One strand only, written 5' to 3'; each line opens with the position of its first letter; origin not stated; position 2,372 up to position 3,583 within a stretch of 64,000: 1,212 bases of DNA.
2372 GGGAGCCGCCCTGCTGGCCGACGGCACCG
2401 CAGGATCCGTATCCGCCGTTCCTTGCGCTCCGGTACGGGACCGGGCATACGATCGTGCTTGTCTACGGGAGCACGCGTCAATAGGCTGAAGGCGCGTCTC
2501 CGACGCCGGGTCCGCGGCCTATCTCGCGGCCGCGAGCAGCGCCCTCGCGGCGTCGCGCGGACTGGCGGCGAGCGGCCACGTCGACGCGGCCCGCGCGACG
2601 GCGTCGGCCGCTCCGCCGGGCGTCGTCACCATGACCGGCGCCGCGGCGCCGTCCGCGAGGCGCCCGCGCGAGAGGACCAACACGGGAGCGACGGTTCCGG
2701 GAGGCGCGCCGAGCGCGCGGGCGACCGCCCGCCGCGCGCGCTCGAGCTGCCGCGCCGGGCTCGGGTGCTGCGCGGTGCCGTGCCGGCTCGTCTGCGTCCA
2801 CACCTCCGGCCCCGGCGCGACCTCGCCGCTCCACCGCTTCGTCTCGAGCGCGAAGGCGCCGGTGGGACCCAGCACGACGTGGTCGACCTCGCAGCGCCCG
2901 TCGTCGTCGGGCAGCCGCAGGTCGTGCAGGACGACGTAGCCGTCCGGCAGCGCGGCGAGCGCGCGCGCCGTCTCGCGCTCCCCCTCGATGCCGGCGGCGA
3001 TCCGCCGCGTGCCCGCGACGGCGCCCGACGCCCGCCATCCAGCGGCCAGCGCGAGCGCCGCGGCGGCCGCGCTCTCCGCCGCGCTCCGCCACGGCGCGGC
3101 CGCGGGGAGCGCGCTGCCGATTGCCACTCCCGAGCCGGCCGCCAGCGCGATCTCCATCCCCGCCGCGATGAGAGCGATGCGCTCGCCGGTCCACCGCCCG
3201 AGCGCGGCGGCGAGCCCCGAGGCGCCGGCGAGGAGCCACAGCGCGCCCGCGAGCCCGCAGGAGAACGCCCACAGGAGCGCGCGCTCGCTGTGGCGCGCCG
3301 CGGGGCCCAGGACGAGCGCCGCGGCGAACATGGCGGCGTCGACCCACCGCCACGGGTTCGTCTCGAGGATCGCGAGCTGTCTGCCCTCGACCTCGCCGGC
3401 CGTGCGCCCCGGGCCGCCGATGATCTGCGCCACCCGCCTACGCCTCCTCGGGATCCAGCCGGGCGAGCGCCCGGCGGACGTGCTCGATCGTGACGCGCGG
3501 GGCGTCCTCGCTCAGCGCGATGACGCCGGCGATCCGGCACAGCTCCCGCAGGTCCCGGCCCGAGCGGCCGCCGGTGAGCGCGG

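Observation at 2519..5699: Membrane-anchored tandem-AAA+ ATPase coupled to a membrane NERD-domain protein: candidate undescribed defence-type module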

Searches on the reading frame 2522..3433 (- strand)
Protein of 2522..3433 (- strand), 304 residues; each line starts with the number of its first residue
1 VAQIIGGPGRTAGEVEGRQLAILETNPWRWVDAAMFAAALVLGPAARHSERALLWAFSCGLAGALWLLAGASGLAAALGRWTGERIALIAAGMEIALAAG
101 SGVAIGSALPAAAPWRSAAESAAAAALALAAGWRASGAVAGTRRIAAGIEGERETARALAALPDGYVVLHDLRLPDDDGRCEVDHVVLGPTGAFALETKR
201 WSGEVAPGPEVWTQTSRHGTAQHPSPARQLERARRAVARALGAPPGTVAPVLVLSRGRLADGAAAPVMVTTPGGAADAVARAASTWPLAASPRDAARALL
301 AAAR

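Call 3: search_protein_families(library=pfam, proteins=[window:2522-3433:-], max_evalue=0.1)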
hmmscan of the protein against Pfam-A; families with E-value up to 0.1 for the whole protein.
window:2522-3433:- (304 aa): 1 family
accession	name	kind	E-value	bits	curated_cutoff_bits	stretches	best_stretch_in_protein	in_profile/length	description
PF08378.17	NERD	-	2.7e-23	83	22.1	1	148-255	2-111/111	Nuclease-related domain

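Call 4: search_protein_families(library=padloc, proteins=[window:2522-3433:-], max_evalue=0.1)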
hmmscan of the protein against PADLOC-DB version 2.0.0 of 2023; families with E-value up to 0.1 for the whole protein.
window:2522-3433:- (304 aa): 1 family
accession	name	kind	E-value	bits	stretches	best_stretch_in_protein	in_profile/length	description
PDLC02512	PglW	-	3.1e-05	20.1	1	166-232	34-101/1403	PglW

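Call 5: search_protein_families(library=ncbifam, proteins=[window:2522-3433:-], max_evalue=0.1)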
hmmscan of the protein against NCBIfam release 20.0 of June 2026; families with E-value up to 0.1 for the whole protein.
window:2522-3433:- (304 aa): 2 families
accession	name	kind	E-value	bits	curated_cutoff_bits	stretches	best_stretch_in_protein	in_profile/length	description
NF047741.1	antiphage_MADS6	equivalog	7.9e-12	44.5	460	1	150-242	13-104/612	methylation-associated defense system protein kinase MAD6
NF033442.0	BREX_PglW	equivalog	7.3e-05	20.6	990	1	176-223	41-89/1391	BREX system serine/threonine kinase PglW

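Call 8: find_homologous_proteins(query=window:2522-3433:-, max_evalue=0.001)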
Query window:2522-3433:- (304 aa): 4 proteins with E <= 0.001 among 8000 candidates.
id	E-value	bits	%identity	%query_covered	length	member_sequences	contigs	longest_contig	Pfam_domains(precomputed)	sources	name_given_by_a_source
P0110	8.2e-181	618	100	100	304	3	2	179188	PF08378.18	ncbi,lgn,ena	-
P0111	4.7e-135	468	75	100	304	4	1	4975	PF08378.18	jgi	jgi:hypothetical protein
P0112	1.9e-7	49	53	21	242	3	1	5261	PF08378.18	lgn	-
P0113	7.6e-7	47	55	19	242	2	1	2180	PF08378.18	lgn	-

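Call 37: search_dna_similar(query=window:2522-3433:-, collection=plasmids, mode=protein, max_rows=25, max_evalue=0.001)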
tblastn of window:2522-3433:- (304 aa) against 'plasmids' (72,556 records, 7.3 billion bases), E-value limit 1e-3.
Records with a match: 25; places in all: 26; records where one place covers at least 80% of the query: 0.
Best place of each record, by identity: <60% 25.
By first word of the organism name: Bacillus 8; Komagataeibacter 6; Vibrio 2; Streptomyces 1; Carboxydocella 1; Methylococcus 1; Novacetimonas 1; Photobacterium 1; Alicyclobacillus 1; Rossellomorea 1; and 2 more.
By predicted mobility (MOB-suite, as given by PLSDB): non-mobilizable 15; conjugative 9; mobilizable 1.
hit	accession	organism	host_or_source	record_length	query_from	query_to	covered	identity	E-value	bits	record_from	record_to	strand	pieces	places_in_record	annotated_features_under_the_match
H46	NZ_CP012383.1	Streptomyces ambofaciens ATCC 23877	-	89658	144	254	37%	34.5%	4e-4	49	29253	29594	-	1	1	nuclease-related domain-containing protein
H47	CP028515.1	Carboxydocella thermautotrophica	environmental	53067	145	263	39%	32.0%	2e-4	50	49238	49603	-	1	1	Nuclease-related domain-containing protein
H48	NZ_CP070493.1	Methylococcus sp. EFPC2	pure culture,stream biofilm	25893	166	274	36%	34.2%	4e-6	56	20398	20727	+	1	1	NERD domain-containing protein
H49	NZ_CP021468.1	Komagataeibacter europaeus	cell culture,food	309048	143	214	24%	44.7%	1e-5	54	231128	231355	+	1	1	nuclease-related domain-containing protein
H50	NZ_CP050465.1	Vibrio campbellii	single cell,seawater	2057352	147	254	36%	29.7%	4e-6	56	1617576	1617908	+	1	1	none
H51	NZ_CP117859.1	Komagataeibacter oboediens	Cell culture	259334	143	214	24%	43.4%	4e-5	52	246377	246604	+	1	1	nuclease-related domain-containing protein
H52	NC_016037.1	Komagataeibacter medellinensis NBRC 3288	-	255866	143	214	24%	42.1%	8e-5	52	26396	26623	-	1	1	nuclease-related domain-containing protein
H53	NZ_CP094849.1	Novacetimonas hansenii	commercial Kombucha beverage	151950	143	214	24%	42.1%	3e-4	50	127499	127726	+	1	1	nuclease-related domain-containing protein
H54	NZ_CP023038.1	Komagataeibacter saccharivorans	vinegar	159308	143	214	24%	42.1%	4e-4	50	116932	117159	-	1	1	nuclease-related domain-containing protein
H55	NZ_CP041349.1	Komagataeibacter xylinus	Ziziphus mauritiana Lam,cell ...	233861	143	214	24%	42.1%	4e-4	49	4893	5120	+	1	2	nuclease-related domain-containing protein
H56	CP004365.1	Komagataeibacter xylinus E25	-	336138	143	214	24%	40.8%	4e-4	49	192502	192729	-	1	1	hypothetical protein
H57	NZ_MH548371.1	Vibrio alginolyticus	shrimp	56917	147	254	36%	27.0%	7e-6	55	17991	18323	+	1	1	nuclease-related domain-containing protein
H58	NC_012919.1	Photobacterium damselae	-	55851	147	254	36%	27.0%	1e-5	54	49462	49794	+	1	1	none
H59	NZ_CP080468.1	Alicyclobacillus acidoterrestris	Pure culture,soil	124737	143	226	28%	32.2%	8e-5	52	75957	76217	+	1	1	nuclease-related domain-containing protein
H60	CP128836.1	Rossellomorea sp. AcN35-11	-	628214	148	215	22%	38.0%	4e-5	53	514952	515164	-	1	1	NERD domain-containing protein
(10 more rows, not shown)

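Call 53: search_solved_structures(query=A2, max_evalue=1, show_alignments=2)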
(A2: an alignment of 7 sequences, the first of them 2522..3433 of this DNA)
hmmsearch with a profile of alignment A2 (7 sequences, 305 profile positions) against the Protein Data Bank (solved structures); distinct sequences matched with E-value up to 1: 0.

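Call 60: predict_structure(alignment_id=A3)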
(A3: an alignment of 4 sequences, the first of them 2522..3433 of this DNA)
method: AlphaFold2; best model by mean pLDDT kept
length: 304 residues; sequences in the alignment: 4
mean_pLDDT: 53.1   pTM: 0.44
mean pLDDT of the five models: 53.1, 45.4, 42.6, 38.2, 36.9
residues with pLDDT >= 90: 0; 70-90: 59; 50-70: 87; < 50: 158
segments of 3 or more residues with pLDDT < 50: 1-54, 69-126, 128-148, 255-273
pLDDT, mean of each block of 10 residues (from residue 1): 25 32 36 46 43 50 50 37 40 46 37 41 47 35 39 66 77 82 79 64 54 59 67 81 67 46 38 53 62 83 79
secondary structure, 60 per line:
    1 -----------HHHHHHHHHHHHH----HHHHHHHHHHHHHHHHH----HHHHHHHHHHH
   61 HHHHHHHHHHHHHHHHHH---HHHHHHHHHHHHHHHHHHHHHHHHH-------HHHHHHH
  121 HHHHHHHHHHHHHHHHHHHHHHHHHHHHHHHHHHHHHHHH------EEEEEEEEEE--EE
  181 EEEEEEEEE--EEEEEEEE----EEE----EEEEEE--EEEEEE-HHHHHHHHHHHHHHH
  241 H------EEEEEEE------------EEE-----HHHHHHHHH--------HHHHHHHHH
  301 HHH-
elements in order: H12-24 H29-45 H50-78 H82-106 H114-160 E167-176 E179-189 E192-199 E204-206 E211-216 E219-224 H226-241 E248-254 E267-269 H275-283 H292-303

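Call 84: fold_search(model_id=the predicted structure, library=pdb)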
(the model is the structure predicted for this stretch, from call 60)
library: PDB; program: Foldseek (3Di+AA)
matches with E <= 10: 224; with E <= 0.001: 0
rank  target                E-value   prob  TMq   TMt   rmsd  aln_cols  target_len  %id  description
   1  8ps4_A                1.0e-01  0.23  0.19  0.15  20.0       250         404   11  Escherichia coli SduA complex (released 2025-01-22)
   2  1y88                  2.0e-01  0.77  0.14  0.21   3.6        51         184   18  Crystal Structure of Protein of Unknown Function AF1548 (released 2004-12-21)
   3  7bdv_A                2.3e-01  0.44  0.21  0.18  10.6       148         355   11  Structure of Can2 from Sulfobacillus thermosulfidooxidans in complex with cyclic tetra-adenylate (cA4) (released 2021-03-03)
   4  8gh6_A                2.7e-01  0.60  0.21  0.08   5.7       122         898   16  Bombyx mori R2 retrotransposon initiating target-primed reverse transcription (released 2023-04-05)
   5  8ps5_A                2.7e-01  0.18  0.19  0.15  20.0       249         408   11  Escherichia coli SduA complex bound to DNA (released 2025-01-22)
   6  3qij_A                2.9e-01  0.20  0.11  0.12   9.0        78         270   14  Primitive-monoclinic crystal structure of the FERM domain of protein 4.1R (released 2011-02-09)
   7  6p4w_D                3.1e-01  0.72  0.14  0.11   2.5        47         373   15  XPB helicase in a complex with truncated Bax1 from Sulfurisphaera tokodaii at 2.96 Angstrom resolution (released 2020-06-03)
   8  9dou_A                3.2e-01  0.44  0.13  0.05   4.6        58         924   16  Taeniopygia guttata R2 retrotransposon (R2Tg) initiating target-primed reverse transcription (released 2025-05-21)
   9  6p4w_B                3.6e-01  0.66  0.14  0.11   2.5        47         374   15  XPB helicase in a complex with truncated Bax1 from Sulfurisphaera tokodaii at 2.96 Angstrom resolution (released 2020-06-03)
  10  8iby_C                3.9e-01  0.47  0.21  0.09   5.7       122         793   15  Structure of R2 with 5'ORF (released 2023-09-20)
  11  6p4o_D                4.9e-01  0.57  0.13  0.09   2.8        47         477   15  Complex of XPB helicase with Bax1 endonuclease from Sulfurisphaera tokodaii at 3.15 Angstroms resolution (released 2020-06-03)
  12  3a8y_B                5.2e-01  0.11  0.13  0.11  13.1       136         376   12  Crystal structure of the complex between the BAG5 BD5 and Hsp70 NBD (released 2010-03-31)
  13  8q41_B                5.5e-01  0.18  0.21  0.16   8.0       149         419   10  Crystal structure of Can2 (E341A) bound to cA4 and TTTAAA ssDNA (released 2023-11-22)
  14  6p4o_F                5.8e-01  0.54  0.14  0.09   2.5        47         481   15  Complex of XPB helicase with Bax1 endonuclease from Sulfurisphaera tokodaii at 3.15 Angstroms resolution (released 2020-06-03)
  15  3l6q_A                6.6e-01  0.10  0.13  0.11  13.1       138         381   14  Crystal structure of the N-terminal domain of HSP70 from Cryptosporidium parvum (CGD2_20) (released 2010-02-02)
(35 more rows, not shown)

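Call 87: find_related_loci(query=A2, collection=viral_contigs, flank=10000)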
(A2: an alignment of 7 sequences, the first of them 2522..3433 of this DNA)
Query A2 (304 aa) in viral_contigs; peptide patterns used: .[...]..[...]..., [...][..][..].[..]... (x = any residue, [..] = any of these).
96 stretches matched a pattern; 1 encode a relative of the query (tblastn E <= 1e-3); 1 distinct loci.
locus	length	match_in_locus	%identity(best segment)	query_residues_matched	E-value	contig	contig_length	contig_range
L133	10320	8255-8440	37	178-233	1e-5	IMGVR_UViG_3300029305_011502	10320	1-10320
